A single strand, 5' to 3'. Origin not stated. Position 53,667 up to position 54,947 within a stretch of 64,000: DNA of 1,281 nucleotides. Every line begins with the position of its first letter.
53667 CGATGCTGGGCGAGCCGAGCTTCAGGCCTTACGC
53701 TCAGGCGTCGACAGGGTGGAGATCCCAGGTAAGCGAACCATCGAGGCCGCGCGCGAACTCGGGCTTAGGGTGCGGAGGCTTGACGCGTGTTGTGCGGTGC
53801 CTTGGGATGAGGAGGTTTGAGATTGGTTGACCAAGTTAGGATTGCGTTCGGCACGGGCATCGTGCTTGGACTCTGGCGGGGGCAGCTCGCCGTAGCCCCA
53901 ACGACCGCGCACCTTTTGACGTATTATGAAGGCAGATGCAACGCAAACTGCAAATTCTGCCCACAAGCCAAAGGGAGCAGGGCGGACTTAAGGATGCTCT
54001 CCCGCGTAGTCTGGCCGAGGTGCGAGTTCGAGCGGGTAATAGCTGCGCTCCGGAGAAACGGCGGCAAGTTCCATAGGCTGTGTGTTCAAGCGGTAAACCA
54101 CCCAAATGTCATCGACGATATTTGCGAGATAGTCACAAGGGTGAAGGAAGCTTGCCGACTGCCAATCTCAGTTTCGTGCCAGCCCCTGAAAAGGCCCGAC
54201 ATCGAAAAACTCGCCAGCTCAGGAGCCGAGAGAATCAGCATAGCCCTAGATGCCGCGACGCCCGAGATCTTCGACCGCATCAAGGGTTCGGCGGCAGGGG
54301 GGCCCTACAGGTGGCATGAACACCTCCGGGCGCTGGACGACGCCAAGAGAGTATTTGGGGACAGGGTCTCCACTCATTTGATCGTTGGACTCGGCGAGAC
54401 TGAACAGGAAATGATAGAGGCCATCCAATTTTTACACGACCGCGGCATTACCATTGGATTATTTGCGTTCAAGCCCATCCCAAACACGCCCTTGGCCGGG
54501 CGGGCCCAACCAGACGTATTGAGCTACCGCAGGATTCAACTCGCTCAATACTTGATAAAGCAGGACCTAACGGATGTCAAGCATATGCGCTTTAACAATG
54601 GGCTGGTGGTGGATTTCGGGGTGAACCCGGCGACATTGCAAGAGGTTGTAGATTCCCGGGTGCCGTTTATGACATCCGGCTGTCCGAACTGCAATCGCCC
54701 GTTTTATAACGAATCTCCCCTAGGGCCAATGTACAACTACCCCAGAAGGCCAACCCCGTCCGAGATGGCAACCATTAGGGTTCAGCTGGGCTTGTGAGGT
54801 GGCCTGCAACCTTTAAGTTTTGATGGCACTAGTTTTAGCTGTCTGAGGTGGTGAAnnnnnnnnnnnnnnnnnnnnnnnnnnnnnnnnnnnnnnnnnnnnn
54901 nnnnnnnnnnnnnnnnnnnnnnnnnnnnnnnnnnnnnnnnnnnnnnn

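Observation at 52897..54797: Two adjacent radical-SAM genes between lplA/lplB and gcvH: candidate two-component lipoyl synthase (LipS1/LipS2)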

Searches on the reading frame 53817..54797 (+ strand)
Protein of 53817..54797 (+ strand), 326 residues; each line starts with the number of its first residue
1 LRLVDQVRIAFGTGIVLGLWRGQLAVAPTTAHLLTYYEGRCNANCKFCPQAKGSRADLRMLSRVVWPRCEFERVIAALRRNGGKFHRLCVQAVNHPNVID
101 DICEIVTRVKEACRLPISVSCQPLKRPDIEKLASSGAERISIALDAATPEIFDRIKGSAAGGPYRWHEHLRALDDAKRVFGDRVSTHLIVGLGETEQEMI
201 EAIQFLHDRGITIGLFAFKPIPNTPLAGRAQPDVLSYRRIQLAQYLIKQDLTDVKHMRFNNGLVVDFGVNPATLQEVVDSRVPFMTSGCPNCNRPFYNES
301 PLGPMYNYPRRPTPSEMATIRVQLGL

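Call 3: search_protein_families(library=pfam, proteins=[window:53817-54797:+], max_evalue=0.01)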
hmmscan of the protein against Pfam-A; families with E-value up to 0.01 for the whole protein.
window:53817-54797:+ (326 aa): 1 family
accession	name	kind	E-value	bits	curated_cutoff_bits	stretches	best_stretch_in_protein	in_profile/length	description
PF04055.27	Radical_SAM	-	1.4e-14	55.1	29.5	1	40-206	6-166/166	Radical SAM superfamily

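Call 4: search_protein_families(library=ncbifam, proteins=[window:53817-54797:+], max_evalue=0.01)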
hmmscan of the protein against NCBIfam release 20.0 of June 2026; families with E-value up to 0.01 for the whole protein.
window:53817-54797:+ (326 aa): 18 families
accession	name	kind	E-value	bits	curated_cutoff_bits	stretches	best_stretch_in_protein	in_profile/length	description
NF053743.1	LipS2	equivalog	2.5e-101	339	270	1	7-309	1-292/292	LipS2 family lipoyl synthase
TIGR00433.2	bioB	equivalog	5.2e-17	62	225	1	32-239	42-242/307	biotin synthase BioB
TIGR04043.1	rSAM_MSMEG_0568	hypoth_equivalog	1.5e-16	60.4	303.7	1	101-251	180-332/354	MSMEG_0568 family radical SAM protein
NF045502.1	variant_rSAM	domain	8.2e-15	54.6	125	1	42-240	143-347/357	radical SAM protein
TIGR03910.1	pyrrolys_PylB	equivalog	8.1e-07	28.2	348.2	1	35-233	60-253/347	methylornithine synthase PylB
NF001199.0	PRK00164.2-1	equivalog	1.6e-06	27.5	231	1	39-218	20-187/308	GTP 3',8-cyclase MoaA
TIGR03957.1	rSAM_HmdB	equivalog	2.7e-06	26.8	320.9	1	40-235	49-237/317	5,10-methenyltetrahydromethanopterin hydrogenase cofactor biosynthesis protein HmdB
TIGR02668.1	moaA_archaeal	equivalog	2.8e-06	26.6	325.25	1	39-219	18-187/303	GTP 3',8-cyclase MoaA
TIGR02666.1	moaA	equivalog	3.8e-06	26.1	284.05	1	40-256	19-228/336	GTP 3',8-cyclase MoaA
TIGR04053.2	TIGR04053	equivalog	1.3e-05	24.7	395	1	100-159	71-132/366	TIGR04053 family radical SAM/SPASM domain-containing protein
TIGR04317.1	W_rSAM_matur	equivalog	4.3e-05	22.8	380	1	39-177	12-140/349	tungsten cofactor oxidoreductase radical SAM maturase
TIGR04311.1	rSAM_Geo_metal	subfamily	5.3e-05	22.4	400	1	39-214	11-182/423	radical SAM/SPASM family putative metalloenzyme maturase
TIGR04428.1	B12_rSAM_trp_MT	equivalog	0.00013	20.5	500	1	41-227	225-418/558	tryptophan 2-C-methyltransferase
NF004019.1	PRK05481.1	subfamily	0.00099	18.5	203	1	165-213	172-221/286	lipoyl synthase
NF006308.0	PRK08508.1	equivalog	0.0012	18.2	377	1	38-215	14-187/279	biotin synthase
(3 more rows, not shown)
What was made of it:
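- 53823..54797 (+): lipS2, a radical-SAM sulfur insertase predicted to act first, at C8 of octanoyl-lysine, 324 aa (the longest ORF runs from TTG 53817). In 324-aa numbering the RS motif is C39/C43/C46 and the auxiliary-cluster residues are C87, C287 and C290. NF053743 LipS2 equivalog scores 339 bits (cutoff 270) (call 4).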

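Call 6: search_solved_structures(query=window:53817-54797:+, max_evalue=0.01)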
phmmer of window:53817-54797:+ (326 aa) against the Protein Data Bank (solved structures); distinct sequences matched with E-value up to 0.01: 11.
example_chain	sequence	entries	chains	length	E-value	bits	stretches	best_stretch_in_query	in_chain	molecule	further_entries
3ciw_A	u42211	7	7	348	2e-06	30.6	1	36-247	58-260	FeFe-Hydrogenase maturase | [FeFe] hydrogenase maturase subunit HydE | Biotin synthetase, putative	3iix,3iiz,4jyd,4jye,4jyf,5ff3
5fep_A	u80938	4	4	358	2.1e-06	30.5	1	36-247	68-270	[FeFe] hydrogenase maturase subunit HydE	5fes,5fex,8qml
7o1p_A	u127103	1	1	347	2.2e-06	30.5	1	36-247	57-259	[FeFe] hydrogenase maturase subunit HydE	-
3cix_A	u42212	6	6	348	2.2e-06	30.5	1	36-247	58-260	FeFe-Hydrogenase maturase | [FeFe] hydrogenase maturase subunit HydE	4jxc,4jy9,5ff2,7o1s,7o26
7o1o_A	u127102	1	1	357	2.3e-06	30.4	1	36-247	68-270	[FeFe] hydrogenase maturase subunit HydE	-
5few_A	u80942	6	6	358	2.3e-06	30.4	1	36-247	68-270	[FeFe] hydrogenase maturase subunit HydE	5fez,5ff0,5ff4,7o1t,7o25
8qmk_A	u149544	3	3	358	2.3e-06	30.4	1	36-247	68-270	[FeFe] hydrogenase maturase subunit HydE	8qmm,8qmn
4jy8_A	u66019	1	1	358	2.3e-06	30.4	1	36-247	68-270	FEFE-HYDROGENASE MATURASE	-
8vdw_A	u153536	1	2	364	8e-06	28.7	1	36-229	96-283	Biotin synthase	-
1r30_A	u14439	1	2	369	3.9e-05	26.4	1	32-243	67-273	Biotin synthase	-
6y1x_A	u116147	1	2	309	0.0036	19.9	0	39-158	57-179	Radical SAM domain protein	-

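Call 14: find_homologous_proteins(query=window:53817-54797:+, max_evalue=0.00001)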
Query window:53817-54797:+ (326 aa): 5601 proteins with E <= 0.00001 among 8000 candidates; the best 120 are listed.
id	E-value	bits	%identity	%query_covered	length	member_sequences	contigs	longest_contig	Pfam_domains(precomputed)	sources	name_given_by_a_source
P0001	1.2e-220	749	100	99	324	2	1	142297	PF04055.28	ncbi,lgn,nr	ncbi:MAG: radical SAM protein [Candidatus Hodarchaeaceae archaeon]|nr:radical SAM protein [Candidatu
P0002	3.8e-196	669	88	100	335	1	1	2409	PF04055.28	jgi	-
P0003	1.8e-153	529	69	99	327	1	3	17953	PF04055.28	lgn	-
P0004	2.3e-152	525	69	98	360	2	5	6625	PF04055.28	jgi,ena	-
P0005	1.2e-148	513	68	99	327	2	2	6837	PF04055.28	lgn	-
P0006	1.4e-147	509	66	99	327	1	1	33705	PF04055.28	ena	-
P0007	1.5e-147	509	65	99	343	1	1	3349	PF04055.28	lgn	-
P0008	5.0e-147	508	66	99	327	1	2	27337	PF04055.28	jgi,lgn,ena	-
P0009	3.1e-146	505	66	100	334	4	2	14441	PF04055.28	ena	-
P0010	6.9e-146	504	66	99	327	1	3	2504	PF04055.28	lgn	-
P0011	8.4e-146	504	66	99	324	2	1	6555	PF04055.28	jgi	jgi:biotin synthase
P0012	1.1e-145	503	65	99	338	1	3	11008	PF04055.28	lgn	-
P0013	2.2e-145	502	67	99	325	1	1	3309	PF04055.28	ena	-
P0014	2.2e-145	502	67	99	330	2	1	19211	PF04055.28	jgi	jgi:biotin synthase-related radical SAM superfamily protein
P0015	1.4e-144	500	64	99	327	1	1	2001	PF04055.28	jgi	-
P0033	1.3e-142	493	64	99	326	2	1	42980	PF04055.28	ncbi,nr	ncbi:MAG: radical SAM protein [Candidatus Hodarchaeaceae archaeon]|nr:radical SAM protein [Candidatu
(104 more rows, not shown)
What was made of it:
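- Some homologues carry the JGI name 'biotin synthase' (call 14).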

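Call 17: find_encoding_contigs(protein=P0001, flank=10000, max_places=4)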
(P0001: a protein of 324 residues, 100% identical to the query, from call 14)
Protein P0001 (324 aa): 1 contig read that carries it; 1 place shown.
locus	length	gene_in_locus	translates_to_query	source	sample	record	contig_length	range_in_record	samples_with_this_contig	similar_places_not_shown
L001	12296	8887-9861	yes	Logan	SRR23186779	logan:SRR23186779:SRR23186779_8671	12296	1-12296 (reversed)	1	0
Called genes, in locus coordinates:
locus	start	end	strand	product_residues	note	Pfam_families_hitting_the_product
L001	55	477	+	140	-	-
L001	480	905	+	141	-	-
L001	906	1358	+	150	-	-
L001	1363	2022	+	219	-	-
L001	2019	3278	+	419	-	-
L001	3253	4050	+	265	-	-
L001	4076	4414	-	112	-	-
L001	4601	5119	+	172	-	PF01661:Macro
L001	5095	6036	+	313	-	PF00005:ABC_tran, PF13304:AAA_21 (weak)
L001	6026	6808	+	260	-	PF12679:ABC2_membrane_2 (weak), PF12698:ABC2_membrane_3 (weak)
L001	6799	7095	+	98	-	PF10437:Lip_prot_lig_C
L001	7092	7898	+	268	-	PF21948:LplA-B_cat, PF03099:BPL_LplA_LipB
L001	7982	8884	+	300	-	PF04055:Radical_SAM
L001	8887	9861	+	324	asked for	PF04055:Radical_SAM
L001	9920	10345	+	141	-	PF01597:GCV_H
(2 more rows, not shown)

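Call 18: list_cluster_members(proteins=[P0001, P0121, P0033, P0132])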
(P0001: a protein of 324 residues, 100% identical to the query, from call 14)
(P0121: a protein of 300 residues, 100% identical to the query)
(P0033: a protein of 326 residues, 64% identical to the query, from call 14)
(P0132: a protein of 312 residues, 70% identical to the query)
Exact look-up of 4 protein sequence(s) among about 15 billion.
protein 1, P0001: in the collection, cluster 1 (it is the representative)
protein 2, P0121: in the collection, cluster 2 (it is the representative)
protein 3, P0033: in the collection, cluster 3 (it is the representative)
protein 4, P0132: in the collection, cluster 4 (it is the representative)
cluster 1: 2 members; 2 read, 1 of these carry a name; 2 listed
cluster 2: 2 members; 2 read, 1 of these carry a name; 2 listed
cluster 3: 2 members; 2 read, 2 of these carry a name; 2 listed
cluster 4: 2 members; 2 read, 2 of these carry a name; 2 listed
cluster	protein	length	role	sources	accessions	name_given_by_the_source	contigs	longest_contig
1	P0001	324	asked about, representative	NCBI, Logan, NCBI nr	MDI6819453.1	MAG: radical SAM protein [Candidatus Hodarchaeaceae archaeon] | radical SAM protein [Candidatus Hodarchaeaceae archaeon]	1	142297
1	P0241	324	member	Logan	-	-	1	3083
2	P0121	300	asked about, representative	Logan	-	-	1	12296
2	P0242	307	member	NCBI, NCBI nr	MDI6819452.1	MAG: hypothetical protein QMC89_00905 [Candidatus Hodarchaeaceae archaeon] | hypothetical protein [Candidatus Hodarchaeaceae archaeon]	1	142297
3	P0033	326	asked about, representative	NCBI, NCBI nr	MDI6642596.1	MAG: radical SAM protein [Candidatus Hodarchaeaceae archaeon] | radical SAM protein [Candidatus Hodarchaeaceae archaeon]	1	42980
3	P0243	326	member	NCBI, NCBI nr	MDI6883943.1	MAG: radical SAM protein [Hadesarchaea archaeon] | radical SAM protein [Hadesarchaea archaeon]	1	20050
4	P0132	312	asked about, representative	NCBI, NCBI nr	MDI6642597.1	MAG: hypothetical protein QMD95_00860 [Candidatus Hodarchaeaceae archaeon] | hypothetical protein [Candidatus Hodarchaeaceae archaeon]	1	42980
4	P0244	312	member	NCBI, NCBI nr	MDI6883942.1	MAG: radical SAM protein [Hadesarchaea archaeon] | radical SAM protein [Hadesarchaea archaeon]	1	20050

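Call 34: find_related_loci(query=A1, collection=genome_contigs, flank=8000)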
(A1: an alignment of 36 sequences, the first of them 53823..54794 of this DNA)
Query A1 (324 aa) in genome_contigs; peptide patterns used: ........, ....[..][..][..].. (x = any residue, [..] = any of these).
599 stretches matched a pattern (row limit reached: there are more); 589 encode a relative of the query (tblastn E <= 1e-3); the best 80 are kept; 80 distinct loci.
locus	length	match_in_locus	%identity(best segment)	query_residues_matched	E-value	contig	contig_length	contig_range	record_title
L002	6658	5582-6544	66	1-324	2e-150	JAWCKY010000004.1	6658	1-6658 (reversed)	MAG: Candidatus Hadarchaeales archaeon isolate JZ-2_201705_bins_157 JZ-2_201705_bins_157_scaffold_4, whole genome shotgu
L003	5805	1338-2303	64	1-322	7e-149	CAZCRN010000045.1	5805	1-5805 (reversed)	MAG TPA_asm: Candidatus Hadarchaeota archaeon isolate binchicken_co375_26 genome assembly, contig: NODE_6809_length_5805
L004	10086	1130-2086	66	1-323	8e-148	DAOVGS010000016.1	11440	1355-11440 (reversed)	MAG TPA_asm: Hadesarchaea archaeon isolate CSMAG_1141 CSMAG_1141_k141_3514061_length_11440_cov_8.9844, whole genome shot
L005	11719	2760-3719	65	1-324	1e-146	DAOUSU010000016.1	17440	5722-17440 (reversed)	MAG TPA_asm: Hadesarchaea archaeon isolate CSMAG_554 CSMAG_554_k127_696115_length_17440_cov_11.0000, whole genome shotgu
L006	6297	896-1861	65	1-322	2e-146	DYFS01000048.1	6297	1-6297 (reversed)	MAG TPA_asm: Candidatus Hadarchaeum sp. isolate BE2011_56_16 Afr_mines_BE2011_2271_length_6297_cov_7_258891, whole genom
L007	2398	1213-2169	64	2-324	7e-154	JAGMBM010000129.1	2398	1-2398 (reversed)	MAG: Hadesarchaea archaeon isolate RS_16_21 ZL425.bin.21.fa_129, whole genome shotgun sequence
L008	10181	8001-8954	65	1-322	4e-144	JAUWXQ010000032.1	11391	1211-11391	MAG: Hadesarchaea archaeon isolate CSMAG_2688 CSMAG_2688_k141_952459_length_11391_cov_10.0000, whole genome shotgun sequ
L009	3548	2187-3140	63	2-323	3e-148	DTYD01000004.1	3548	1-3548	MAG TPA_asm: Hadesarchaea archaeon isolate UWMA-0211 k99_1040172, whole genome shotgun sequence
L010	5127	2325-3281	63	2-324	4e-144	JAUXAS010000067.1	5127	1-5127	MAG: Hadesarchaea archaeon isolate CSMAG_2768 CSMAG_2768_k141_325501_length_5127_cov_14.8765, whole genome shotgun seque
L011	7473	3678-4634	60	1-323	6e-136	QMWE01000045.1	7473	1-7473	MAG: Hadesarchaea archaeon isolate B75_G9 B75_Guay9_scaffold_15242, whole genome shotgun sequence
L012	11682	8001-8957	59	2-324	2e-134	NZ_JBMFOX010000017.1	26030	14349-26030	MAG: Candidatus Hadarchaeum sp. isolate KM4338-48 NODE_17_length_26030_cov_4.081609, whole genome shotgun sequence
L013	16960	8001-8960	57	1-324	1e-133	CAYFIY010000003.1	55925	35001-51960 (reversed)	MAG TPA_asm: Candidatus Hadarchaeota archaeon isolate ERP003628_co1_45 genome assembly, contig: NODE_96_length_55925_cov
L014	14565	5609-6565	59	2-324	1e-131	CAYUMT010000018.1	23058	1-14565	MAG TPA_asm: Candidatus Hadarchaeota archaeon isolate SRP323688_co1_140 genome assembly, contig: NODE_3812_length_23058_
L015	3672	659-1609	59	2-322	1e-134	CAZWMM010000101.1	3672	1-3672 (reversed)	MAG TPA_asm: Candidatus Hadarchaeota archaeon isolate binchicken_co383_78 genome assembly, contig: NODE_14995_length_367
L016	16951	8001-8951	58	2-322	2e-131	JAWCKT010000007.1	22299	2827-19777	MAG: Candidatus Hadarchaeum sp. isolate JZ-2_201705_bins_148 JZ-2_201705_bins_148_scaffold_8, whole genome shotgun seque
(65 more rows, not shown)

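Call 59: predict_structure(alignment_id=A4)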
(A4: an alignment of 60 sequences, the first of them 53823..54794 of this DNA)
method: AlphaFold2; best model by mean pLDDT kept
length: 324 residues; sequences in the alignment: 60
mean_pLDDT: 89.4   pTM: 0.89
mean pLDDT of the five models: 89.4, 88.7, 88.6, 86.0, 83.8
residues with pLDDT >= 90: 217; 70-90: 81; 50-70: 21; < 50: 5
segments of 3 or more residues with pLDDT < 50: 293-297
pLDDT, mean of each block of 10 residues (from residue 1): 91 94 84 86 86 79 89 98 91 89 98 93 96 96 96 93 96 97 92 98 96 86 90 92 96 98 96 94 69 51 64 90 86
secondary structure, 60 per line:
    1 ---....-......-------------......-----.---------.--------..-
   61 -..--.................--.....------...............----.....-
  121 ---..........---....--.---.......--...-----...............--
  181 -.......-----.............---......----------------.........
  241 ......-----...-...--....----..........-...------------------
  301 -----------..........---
elements in order: E4-7 H9-14 E28-33 E66-68 H69-82 E85-89 H96-110 E115-119 H124-133 E137-140 H147-153 H164-178 E182-188 H194-206 E210-215 H232-246 E256-258 E261-264 H269-278 H312-321

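Call 62: fold_search(model_id=the predicted structure, library=pdb)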
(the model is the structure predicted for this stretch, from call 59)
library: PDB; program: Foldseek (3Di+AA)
matches with E <= 10: 1793; with E <= 0.001: 70
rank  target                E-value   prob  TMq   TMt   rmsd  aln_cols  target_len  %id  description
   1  7o1t                  1.5e-11  1.00  0.55  0.51  12.8       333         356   17  Fe(CO)2CNCl species bound [HydE from T. Maritima (released 2021-05-26)
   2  5few                  2.2e-11  1.00  0.56  0.53  12.6       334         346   17  HydE from T. maritima in complex with S-adenosyl-L-cysteine (final product) (released 2016-04-06)
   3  3iiz                  3.8e-11  1.00  0.56  0.52   8.7       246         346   18  X-ray structure of the FeFe-hydrogenase maturase HydE from T. maritima in complex with S-adenosyl-L-methionine (released 2009-09-22)
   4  5fep                  4.3e-11  1.00  0.56  0.52  13.9       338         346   15  HydE from T. maritima in complex with (2R,4R)-MeTDA (released 2016-04-06)
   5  5ff2                  4.6e-11  1.00  0.56  0.53  12.6       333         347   16  HydE from T. maritima in complex with (2R,4R)-TDA (released 2016-04-06)
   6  7o1o                  5.1e-11  1.00  0.57  0.52  12.6       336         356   17  Complex-B bound [FeFe]-hydrogenase maturase HydE fromT. Maritima (Auxiliary cluster deleted variant) (released 2021-05-26)
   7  3ciw                  7.2e-11  1.00  0.56  0.52   8.7       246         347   18  X-RAY structure of the [FeFe]-hydrogenase maturase HydE from thermotoga maritima (released 2008-04-08)
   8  7o1p                  1.1e-10  1.00  0.55  0.54   8.5       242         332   18  [FeFe]-hydrogenase maturase HydE from T. Maritima (C-ter stretch absent) (released 2021-05-26)
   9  3cix                  1.8e-10  1.00  0.56  0.52   8.7       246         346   18  X-RAY structure of the [FeFe]-hydrogenase maturase HydE from thermotoga maritima in complex with thiocyanate (released 2008-04-08)
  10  8qmk                  1.8e-10  1.00  0.56  0.51  12.6       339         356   16  Enzymatically-produced complex-B bound TmHydE structure (released 2023-11-22)
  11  8vdw_A                6.0e-10  1.00  0.54  0.53   9.1       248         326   22  X-Ray Crystal Structure of the biotin synthase from V. parvula (released 2024-01-24)
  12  8vdw_B                8.0e-10  1.00  0.54  0.53   8.4       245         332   22  X-Ray Crystal Structure of the biotin synthase from V. parvula (released 2024-01-24)
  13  8vcw                  1.7e-09  1.00  0.55  0.55   3.3       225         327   17  X-Ray Crystal Structure of the biotin synthase from B. obeum (released 2024-01-24)
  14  1r30_A                2.2e-09  1.00  0.53  0.55   8.7       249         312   21  The Crystal Structure of Biotin Synthase, an S-Adenosylmethionine-Dependent Radical Enzyme (released 2004-01-13)
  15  1r30_B                2.2e-09  1.00  0.53  0.55   8.7       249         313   21  The Crystal Structure of Biotin Synthase, an S-Adenosylmethionine-Dependent Radical Enzyme (released 2004-01-13)
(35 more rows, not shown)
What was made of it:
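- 53823..54797 (+): The AF2 model has pLDDT 89 and a HydE/BioB-like fold (calls 59, 62).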
